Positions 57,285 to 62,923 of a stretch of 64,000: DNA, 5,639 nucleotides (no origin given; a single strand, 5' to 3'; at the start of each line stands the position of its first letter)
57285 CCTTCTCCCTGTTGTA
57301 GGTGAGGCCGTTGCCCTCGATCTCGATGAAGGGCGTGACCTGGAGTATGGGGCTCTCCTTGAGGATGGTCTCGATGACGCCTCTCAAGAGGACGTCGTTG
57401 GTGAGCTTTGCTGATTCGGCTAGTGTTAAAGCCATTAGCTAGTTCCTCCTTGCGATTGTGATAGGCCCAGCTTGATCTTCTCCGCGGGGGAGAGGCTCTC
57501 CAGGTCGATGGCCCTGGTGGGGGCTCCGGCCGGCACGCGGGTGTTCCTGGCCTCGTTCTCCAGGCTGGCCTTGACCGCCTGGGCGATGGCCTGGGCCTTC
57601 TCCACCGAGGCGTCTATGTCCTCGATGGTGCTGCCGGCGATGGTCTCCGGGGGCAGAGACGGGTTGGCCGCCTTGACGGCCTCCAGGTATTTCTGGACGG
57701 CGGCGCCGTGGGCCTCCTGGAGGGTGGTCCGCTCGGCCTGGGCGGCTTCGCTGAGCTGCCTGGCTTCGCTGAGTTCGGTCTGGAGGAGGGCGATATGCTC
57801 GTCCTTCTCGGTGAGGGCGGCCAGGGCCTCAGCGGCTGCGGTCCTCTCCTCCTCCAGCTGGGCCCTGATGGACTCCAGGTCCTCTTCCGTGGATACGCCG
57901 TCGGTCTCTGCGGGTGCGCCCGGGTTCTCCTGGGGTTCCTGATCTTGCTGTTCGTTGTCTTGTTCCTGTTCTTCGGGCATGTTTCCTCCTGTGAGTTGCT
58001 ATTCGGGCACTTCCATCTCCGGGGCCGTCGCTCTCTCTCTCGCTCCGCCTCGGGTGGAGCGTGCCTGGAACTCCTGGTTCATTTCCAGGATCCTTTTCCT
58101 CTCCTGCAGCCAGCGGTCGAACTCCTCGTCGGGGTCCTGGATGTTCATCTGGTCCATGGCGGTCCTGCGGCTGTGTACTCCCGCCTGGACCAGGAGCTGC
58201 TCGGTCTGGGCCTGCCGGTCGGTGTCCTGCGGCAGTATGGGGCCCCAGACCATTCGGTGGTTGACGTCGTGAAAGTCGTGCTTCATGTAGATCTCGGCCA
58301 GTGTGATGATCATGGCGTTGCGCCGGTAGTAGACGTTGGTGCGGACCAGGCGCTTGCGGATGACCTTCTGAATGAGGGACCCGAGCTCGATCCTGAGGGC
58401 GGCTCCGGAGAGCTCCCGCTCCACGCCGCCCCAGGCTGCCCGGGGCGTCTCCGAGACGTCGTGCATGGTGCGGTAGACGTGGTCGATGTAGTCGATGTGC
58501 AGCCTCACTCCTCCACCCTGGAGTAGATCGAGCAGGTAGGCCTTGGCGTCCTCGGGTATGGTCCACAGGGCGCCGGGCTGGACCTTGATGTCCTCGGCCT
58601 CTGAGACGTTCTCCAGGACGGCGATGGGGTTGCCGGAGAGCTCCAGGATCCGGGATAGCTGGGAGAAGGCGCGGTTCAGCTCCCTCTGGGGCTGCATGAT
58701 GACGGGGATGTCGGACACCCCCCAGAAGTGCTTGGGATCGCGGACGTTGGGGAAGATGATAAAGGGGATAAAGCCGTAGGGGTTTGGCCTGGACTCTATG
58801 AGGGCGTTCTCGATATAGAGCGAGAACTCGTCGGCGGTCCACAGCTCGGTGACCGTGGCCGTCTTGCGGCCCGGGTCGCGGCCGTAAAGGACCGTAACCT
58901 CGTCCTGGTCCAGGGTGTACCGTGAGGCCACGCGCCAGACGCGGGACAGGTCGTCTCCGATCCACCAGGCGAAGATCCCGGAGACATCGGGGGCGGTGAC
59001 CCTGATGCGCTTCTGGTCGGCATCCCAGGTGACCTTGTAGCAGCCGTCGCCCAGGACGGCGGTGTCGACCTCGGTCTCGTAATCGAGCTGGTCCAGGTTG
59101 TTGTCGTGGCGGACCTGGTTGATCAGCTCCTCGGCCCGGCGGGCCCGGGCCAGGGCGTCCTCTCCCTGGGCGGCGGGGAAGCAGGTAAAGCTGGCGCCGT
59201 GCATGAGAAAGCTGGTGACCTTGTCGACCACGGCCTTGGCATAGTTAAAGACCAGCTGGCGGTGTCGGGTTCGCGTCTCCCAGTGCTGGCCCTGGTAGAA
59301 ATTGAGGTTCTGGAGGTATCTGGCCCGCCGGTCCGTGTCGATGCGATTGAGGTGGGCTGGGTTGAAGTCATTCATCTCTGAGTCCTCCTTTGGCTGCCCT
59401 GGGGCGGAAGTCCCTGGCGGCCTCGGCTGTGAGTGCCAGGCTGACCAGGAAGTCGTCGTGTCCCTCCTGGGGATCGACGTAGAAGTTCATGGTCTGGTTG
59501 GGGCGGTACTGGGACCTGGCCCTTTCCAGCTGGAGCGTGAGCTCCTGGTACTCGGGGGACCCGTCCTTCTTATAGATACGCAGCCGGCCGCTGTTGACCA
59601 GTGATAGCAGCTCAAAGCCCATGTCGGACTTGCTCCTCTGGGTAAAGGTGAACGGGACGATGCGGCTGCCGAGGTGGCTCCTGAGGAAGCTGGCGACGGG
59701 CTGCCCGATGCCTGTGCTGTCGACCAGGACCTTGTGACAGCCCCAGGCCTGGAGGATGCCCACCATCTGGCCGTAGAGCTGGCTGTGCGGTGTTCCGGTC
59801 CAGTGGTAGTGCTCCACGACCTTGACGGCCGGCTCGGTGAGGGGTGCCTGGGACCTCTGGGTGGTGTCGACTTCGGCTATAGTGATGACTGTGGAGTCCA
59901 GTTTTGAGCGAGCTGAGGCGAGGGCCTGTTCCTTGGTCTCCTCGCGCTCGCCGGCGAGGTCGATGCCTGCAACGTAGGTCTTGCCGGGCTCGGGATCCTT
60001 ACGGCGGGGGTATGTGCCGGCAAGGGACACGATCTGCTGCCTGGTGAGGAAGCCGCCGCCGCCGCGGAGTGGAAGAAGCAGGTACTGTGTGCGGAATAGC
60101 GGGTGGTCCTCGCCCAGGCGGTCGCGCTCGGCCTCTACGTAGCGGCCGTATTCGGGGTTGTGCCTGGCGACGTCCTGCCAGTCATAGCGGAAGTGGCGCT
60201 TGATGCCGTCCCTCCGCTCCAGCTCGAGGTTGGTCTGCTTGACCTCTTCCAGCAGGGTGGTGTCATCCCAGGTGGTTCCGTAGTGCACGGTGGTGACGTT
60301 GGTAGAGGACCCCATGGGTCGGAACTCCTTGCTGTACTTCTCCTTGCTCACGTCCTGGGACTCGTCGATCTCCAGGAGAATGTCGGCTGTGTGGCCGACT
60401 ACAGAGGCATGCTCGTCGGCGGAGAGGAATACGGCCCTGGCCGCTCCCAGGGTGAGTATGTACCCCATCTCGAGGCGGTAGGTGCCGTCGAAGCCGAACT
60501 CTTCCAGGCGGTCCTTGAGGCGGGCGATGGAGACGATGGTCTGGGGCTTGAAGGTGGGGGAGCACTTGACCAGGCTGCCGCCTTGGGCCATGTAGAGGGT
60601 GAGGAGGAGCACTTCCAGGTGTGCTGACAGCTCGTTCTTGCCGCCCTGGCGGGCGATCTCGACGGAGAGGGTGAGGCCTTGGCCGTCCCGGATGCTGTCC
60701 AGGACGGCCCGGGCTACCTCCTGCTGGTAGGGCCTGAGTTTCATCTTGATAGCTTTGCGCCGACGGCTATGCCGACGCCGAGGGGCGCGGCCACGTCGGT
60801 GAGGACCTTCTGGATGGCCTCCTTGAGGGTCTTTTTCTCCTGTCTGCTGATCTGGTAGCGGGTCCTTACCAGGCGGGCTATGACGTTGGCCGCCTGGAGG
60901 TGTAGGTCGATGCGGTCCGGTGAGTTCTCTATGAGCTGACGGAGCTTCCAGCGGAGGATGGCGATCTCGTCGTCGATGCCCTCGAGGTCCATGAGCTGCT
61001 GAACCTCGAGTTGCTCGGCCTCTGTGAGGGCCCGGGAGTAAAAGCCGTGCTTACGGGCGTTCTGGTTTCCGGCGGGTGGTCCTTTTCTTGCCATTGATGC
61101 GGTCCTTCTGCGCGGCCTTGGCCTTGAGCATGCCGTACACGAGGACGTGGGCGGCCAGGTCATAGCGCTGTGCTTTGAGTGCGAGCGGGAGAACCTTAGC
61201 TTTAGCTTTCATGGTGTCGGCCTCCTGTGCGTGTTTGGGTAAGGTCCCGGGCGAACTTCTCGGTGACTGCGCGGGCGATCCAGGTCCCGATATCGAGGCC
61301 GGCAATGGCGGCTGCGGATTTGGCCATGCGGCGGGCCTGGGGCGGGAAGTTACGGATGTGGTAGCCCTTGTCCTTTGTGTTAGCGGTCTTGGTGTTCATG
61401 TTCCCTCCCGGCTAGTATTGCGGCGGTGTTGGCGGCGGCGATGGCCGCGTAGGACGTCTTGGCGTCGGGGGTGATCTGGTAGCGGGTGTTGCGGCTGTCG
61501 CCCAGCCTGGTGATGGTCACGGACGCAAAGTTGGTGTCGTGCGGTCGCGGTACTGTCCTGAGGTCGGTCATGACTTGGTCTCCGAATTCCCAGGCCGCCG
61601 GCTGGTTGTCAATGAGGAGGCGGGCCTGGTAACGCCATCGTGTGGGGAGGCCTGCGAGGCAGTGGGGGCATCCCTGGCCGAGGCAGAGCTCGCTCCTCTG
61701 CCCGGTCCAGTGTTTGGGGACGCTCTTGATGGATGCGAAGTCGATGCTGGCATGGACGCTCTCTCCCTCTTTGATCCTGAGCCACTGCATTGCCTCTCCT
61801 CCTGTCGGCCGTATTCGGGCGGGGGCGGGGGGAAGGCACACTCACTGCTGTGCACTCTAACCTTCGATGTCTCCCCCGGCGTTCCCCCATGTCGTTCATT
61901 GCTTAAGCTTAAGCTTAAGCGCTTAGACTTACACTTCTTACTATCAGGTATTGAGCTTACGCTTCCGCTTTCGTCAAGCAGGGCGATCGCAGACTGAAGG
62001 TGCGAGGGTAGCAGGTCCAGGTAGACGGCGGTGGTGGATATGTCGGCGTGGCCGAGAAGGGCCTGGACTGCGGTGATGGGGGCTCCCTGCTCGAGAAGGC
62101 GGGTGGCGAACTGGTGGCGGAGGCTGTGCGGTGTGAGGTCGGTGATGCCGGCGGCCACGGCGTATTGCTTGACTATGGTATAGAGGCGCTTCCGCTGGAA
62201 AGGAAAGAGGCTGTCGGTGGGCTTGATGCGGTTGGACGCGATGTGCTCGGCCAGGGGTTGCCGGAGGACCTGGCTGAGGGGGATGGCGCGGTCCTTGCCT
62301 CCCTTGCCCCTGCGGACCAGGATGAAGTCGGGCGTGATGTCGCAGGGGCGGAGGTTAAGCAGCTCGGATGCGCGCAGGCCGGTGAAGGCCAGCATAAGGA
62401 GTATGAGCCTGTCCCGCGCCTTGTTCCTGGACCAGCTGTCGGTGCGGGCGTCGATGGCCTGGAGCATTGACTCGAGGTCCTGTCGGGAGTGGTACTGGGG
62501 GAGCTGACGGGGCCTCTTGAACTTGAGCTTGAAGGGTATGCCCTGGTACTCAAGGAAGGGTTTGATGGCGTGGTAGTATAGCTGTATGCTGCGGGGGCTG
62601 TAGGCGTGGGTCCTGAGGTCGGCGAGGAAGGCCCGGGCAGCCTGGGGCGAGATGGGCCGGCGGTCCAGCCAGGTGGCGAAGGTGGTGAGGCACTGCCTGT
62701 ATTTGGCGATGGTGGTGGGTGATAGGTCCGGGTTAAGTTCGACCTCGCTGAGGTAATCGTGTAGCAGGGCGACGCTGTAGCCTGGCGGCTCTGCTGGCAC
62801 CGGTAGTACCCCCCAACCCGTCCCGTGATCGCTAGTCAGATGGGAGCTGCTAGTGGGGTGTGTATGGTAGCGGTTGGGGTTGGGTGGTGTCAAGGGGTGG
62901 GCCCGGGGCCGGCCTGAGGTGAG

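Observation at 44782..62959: About 18 kb phage-like element integrated into the 3' end of the RNase P RNA gene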

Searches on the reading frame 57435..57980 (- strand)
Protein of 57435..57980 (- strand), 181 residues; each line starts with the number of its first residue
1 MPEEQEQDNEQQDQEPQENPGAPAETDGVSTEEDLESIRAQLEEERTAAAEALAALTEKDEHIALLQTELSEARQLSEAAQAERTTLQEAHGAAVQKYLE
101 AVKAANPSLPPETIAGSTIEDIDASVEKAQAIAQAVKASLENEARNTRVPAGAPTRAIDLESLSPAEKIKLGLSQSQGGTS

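Call 7: search_protein_families(library=pfam, proteins=[window:57435-57980:-], max_evalue=0.01)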
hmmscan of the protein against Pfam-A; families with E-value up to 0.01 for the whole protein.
window:57435-57980:- (181 aa): 1 family
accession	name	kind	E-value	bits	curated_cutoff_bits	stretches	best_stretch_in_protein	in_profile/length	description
PF17939.6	TetR_C_30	-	0.0063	17.2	26.3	0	73-115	26-68/115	Tetracyclin repressor-like, C-terminal domain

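Call 10: search_protein_families(library=phrogs, proteins=[window:57435-57980:-], max_evalue=0.01)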
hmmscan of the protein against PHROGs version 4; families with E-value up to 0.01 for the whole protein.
window:57435-57980:- (181 aa): 0 families

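Call 65: search_protein_families(library=ncbifam, proteins=[window:57435-57980:-], max_evalue=0.1)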
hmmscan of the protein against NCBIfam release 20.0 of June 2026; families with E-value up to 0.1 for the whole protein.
window:57435-57980:- (181 aa): 1 family
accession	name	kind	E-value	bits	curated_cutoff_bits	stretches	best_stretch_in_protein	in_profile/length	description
TIGR02168.1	SMC_prok_B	equivalog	0.06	11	567.35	1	13-141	303-550/1181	chromosome segregation protein SMC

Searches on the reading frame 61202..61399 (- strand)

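Call 73: search_protein_families(library=pfam, proteins=[window:61202-61399:-], max_evalue=0.1)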
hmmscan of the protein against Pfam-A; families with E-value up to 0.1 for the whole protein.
window:61202-61399:- (65 aa): 1 family
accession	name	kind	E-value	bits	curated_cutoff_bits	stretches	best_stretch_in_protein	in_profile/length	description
PF07704.17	PSK_trans_fac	-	0.065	14.6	28.3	1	20-52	8-40/82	Rv0623-like transcription factor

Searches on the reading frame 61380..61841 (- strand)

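Call 7: search_protein_families(library=pfam, proteins=[window:61380-61841:-], max_evalue=0.01)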
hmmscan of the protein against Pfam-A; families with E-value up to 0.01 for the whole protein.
window:61380-61841:- (153 aa): 0 families

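Call 10: search_protein_families(library=phrogs, proteins=[window:61380-61841:-], max_evalue=0.01)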
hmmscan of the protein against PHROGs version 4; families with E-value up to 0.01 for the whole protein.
window:61380-61841:- (153 aa): 0 families

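Call 65: search_protein_families(library=ncbifam, proteins=[window:61380-61841:-], max_evalue=0.1)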
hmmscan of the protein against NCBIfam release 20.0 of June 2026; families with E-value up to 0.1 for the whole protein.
window:61380-61841:- (153 aa): 0 families

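Call 73: search_protein_families(library=pfam, proteins=[window:61380-61841:-], max_evalue=0.1)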
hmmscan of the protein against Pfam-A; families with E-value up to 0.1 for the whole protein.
window:61380-61841:- (153 aa): 1 family
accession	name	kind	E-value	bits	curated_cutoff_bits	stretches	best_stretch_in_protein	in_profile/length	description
PF13510.11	Fer2_4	-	0.057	13.9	22.8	0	21-68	13-61/82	2Fe-2S iron-sulfur cluster binding domain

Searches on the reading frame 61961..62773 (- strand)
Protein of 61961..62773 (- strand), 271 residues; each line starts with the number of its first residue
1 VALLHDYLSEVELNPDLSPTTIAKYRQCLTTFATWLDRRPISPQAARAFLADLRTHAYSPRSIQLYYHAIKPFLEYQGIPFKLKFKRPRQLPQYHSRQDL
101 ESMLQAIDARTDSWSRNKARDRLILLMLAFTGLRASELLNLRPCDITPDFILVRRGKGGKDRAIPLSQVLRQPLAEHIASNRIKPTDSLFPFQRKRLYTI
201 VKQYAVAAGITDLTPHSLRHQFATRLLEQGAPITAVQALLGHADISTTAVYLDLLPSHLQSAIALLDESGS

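Call 21: find_homologous_proteins(query=window:61961-62773:-)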
Query seq(271 aa) (271 aa): 5711 proteins with E <= 0.001 among 8000 candidates; the best 120 are listed.
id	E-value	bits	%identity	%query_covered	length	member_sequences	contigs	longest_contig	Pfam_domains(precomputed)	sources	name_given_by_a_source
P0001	4.5e-174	595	100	100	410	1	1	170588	PF00589.28,PF02899.24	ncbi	ncbi:MAG: tyrosine-type recombinase/integrase [Dehalococcoidia bacterium]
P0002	2.2e-117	409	67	99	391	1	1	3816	PF13495.13,PF00589.28,PF02899.24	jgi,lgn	-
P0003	1.0e-115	404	66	100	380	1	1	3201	PF13495.13,PF00589.28,PF02899.24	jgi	-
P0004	1.4e-115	404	66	100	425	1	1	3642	PF13495.13,PF00589.28,PF02899.24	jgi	-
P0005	1.6e-115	403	66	99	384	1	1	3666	PF13495.13,PF00589.28,PF02899.24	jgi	-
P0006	1.4e-114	400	67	99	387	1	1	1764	PF13495.13,PF00589.28,PF02899.24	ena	-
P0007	3.6e-114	399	65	100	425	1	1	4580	PF13495.13,PF00589.28,PF02899.24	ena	-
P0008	3.6e-114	399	65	99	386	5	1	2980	PF13495.13,PF00589.28,PF02899.24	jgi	-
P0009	2.9e-113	396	66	99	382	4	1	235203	PF13495.13,PF00589.28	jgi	-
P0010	3.1e-113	396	66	100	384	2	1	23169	PF13495.13,PF00589.28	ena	-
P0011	1.5e-112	394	65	100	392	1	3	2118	PF13495.13,PF00589.28,PF02899.24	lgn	-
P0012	3.5e-112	392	66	100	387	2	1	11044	PF13495.13,PF00589.28,PF02899.24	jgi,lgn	-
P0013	7.5e-112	391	66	100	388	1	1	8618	PF13495.13,PF00589.28,PF02899.24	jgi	-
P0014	1.3e-110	387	65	99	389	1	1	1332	PF00589.28,PF02899.24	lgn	-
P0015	3.9e-109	382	65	99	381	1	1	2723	PF13495.13,PF00589.28,PF02899.24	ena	-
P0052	3.0e-83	298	50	99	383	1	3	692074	PF00589.28,PF02899.24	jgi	jgi:site-specific recombinase XerD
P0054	1.4e-82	295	54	100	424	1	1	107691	PF13495.13,PF00589.28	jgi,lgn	-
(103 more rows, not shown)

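Call 22: find_encoding_contigs(protein=P0009, flank=10000, max_places=3)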
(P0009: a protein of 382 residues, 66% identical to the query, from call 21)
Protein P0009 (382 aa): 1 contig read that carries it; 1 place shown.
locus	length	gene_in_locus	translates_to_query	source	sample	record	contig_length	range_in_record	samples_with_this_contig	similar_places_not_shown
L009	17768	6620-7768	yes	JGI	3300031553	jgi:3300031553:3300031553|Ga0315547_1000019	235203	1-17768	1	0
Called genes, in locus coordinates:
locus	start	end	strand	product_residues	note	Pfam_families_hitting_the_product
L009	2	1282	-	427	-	?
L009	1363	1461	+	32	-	-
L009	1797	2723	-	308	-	PF08902:DUF1848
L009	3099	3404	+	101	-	-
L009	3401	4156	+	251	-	-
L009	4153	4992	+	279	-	PF01875:Memo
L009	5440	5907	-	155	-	PF00149:Metallophos (weak), PF12850:Metallophos_2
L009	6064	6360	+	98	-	-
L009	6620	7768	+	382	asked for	PF13495:Phage_int_SAM_4 (faint), PF00589:Phage_integrase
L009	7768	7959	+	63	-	-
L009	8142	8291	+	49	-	-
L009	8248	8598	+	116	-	-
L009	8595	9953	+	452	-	PF17289:Terminase_6C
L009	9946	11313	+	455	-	PF05133:SPP1_portal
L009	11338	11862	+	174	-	-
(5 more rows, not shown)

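Call 23: find_encoding_contigs(protein=P0052, flank=10000, max_places=3)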
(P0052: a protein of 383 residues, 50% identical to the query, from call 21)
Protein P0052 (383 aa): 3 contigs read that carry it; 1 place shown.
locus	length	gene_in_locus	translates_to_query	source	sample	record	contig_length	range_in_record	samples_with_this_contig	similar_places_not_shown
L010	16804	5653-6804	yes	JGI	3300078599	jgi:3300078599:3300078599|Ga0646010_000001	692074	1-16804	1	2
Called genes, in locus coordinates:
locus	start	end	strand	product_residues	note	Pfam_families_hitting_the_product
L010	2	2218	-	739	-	?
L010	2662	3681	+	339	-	PF00082:Peptidase_S8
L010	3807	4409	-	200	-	PF07638:Sigma70_ECF (weak), PF04542:Sigma70_r2, PF08281:Sigma70_r4_2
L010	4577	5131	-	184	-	-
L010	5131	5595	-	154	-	-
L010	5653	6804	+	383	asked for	PF02899:Phage_int_SAM_1 (weak), PF00589:Phage_integrase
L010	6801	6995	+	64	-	-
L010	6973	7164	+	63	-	-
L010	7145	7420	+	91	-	-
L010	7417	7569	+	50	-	-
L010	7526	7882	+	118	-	-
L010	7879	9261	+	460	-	PF17289:Terminase_6C (faint)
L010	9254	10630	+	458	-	PF05133:SPP1_portal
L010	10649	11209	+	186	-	-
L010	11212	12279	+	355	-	PF05065:Phage_capsid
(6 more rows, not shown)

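Call 24: find_encoding_contigs(protein=P0054, flank=10000, max_places=3)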
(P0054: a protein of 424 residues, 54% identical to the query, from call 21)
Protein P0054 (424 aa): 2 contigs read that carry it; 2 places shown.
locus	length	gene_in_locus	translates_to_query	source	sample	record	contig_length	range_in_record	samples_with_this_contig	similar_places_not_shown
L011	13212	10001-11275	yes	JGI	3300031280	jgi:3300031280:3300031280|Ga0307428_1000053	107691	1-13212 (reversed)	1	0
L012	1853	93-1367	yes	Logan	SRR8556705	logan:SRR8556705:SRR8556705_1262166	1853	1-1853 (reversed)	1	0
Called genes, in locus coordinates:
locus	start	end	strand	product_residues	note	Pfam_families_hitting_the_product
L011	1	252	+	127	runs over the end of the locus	PF07736:CM_1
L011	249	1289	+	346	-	PF18152:DAHP_snth_FXD, PF00793:DAHP_synth_1, PF03102:NeuB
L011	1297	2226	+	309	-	PF01467:CTP_transf_like (weak), PF06574:FAD_syn, PF01687:Flavokinase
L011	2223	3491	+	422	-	PF00579:tRNA-synt_1b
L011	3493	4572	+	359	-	PF00155:Aminotran_1_2, PF00266:Aminotran_5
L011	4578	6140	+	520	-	PF00389:2-Hacid_dh, PF02826:2-Hacid_dh_C, PF19304:PGDH_inter, PF01842:ACT (weak)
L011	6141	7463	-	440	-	PF06245:DUF1015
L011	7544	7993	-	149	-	PF09424:YqeY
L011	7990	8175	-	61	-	PF01165:Ribosomal_S21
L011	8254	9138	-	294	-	PF00753:Lactamase_B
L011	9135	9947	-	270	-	PF03772:Competence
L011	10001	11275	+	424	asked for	PF13495:Phage_int_SAM_4 (faint), PF00589:Phage_integrase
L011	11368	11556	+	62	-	-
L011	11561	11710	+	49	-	-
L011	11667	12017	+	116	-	-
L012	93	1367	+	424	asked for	PF13495:Phage_int_SAM_4 (faint), PF00589:Phage_integrase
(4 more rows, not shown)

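Call 30: find_related_loci(query=P0001, collection=viral_contigs, flank=10000)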
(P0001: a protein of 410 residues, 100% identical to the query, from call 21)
Query P0001 (410 aa) in viral_contigs; peptide patterns used: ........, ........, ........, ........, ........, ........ (x = any residue, [..] = any of these).
14 stretches matched a pattern; 7 encode a relative of the query (tblastn E <= 1e-3); 7 distinct loci.
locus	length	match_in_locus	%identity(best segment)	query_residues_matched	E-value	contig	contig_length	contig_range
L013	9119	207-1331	54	4-409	3e-132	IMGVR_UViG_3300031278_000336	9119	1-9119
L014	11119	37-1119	55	12-400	4e-126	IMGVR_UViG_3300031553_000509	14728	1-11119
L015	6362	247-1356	53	10-409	5e-126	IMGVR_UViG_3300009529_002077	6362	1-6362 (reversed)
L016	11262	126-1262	48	9-392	6e-107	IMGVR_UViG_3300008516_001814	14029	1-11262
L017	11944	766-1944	46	4-409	1e-104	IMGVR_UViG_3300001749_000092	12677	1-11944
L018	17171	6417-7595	46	4-409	1e-104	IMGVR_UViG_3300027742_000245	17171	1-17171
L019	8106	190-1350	48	1-408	6e-102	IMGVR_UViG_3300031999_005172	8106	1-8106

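Call 44: find_encoding_contigs(protein=P0001, flank=10000, max_places=5)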
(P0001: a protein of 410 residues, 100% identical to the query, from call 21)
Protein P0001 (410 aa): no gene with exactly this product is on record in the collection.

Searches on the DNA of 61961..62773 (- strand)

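Call 29: search_rna_families(sources=[L009, L010, L011], threshold=gathering)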
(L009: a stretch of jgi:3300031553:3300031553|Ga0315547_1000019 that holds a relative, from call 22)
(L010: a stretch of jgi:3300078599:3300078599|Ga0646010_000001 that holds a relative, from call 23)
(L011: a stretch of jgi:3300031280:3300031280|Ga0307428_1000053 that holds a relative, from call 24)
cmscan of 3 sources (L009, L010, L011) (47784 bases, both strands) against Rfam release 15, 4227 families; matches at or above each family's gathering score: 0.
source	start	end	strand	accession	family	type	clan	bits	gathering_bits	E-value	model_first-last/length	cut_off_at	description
